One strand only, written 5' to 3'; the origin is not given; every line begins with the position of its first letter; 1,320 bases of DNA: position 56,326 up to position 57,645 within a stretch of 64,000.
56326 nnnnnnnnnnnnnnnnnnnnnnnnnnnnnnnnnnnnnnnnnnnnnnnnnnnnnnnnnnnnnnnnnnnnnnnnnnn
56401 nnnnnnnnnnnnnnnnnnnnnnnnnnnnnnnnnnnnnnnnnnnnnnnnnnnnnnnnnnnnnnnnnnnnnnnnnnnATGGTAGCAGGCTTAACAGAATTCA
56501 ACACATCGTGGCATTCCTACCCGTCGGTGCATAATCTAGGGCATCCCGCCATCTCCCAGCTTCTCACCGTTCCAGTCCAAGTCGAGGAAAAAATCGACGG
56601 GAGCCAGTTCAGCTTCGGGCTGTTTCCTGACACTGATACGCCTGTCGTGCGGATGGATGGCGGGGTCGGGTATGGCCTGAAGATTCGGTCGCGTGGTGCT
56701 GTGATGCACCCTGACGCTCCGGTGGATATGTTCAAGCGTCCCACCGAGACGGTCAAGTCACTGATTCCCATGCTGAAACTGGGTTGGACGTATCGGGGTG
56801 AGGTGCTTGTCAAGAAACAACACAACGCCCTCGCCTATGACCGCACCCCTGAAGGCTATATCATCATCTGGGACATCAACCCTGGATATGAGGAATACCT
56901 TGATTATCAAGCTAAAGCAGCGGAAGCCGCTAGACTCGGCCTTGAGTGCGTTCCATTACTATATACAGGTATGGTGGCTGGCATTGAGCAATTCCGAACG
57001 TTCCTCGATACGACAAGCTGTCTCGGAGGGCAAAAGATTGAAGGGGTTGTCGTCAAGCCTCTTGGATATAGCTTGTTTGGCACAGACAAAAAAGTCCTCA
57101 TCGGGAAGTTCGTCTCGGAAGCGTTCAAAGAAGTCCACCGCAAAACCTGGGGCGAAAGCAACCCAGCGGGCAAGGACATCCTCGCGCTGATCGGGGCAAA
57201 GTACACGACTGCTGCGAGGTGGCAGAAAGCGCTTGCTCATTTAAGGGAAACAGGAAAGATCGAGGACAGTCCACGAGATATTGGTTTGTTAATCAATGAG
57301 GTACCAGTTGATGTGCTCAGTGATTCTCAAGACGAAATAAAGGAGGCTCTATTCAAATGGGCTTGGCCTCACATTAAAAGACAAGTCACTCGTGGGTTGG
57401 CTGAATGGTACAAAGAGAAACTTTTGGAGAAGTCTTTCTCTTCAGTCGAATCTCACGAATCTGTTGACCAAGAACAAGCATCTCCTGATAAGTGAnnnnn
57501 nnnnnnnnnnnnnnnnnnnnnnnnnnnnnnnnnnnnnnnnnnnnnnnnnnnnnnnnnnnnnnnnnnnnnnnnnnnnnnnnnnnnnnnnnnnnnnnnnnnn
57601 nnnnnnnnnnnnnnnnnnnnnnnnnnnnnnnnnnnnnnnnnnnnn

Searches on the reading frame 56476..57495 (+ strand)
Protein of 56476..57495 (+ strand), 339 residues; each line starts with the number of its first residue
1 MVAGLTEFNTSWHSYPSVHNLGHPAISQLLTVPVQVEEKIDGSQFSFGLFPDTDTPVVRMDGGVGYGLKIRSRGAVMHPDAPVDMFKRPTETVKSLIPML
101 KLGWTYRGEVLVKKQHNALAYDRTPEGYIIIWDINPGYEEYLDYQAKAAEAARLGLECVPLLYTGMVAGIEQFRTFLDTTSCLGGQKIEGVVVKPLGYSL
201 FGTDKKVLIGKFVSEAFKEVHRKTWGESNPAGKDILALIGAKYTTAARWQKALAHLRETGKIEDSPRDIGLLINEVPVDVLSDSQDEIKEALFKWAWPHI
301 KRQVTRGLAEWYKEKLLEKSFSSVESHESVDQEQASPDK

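Call 23: search_protein_families(library=phrogs, proteins=[window:56476-57495:+], max_evalue=0.001)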
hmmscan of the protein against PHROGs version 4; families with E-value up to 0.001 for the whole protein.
window:56476-57495:+ (339 aa): 1 family
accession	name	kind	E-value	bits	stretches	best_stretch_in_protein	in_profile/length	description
phrog_548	-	DNA, RNA and nucleotide metabolism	5.6e-21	76.1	1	14-319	5-338/341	RNA ligase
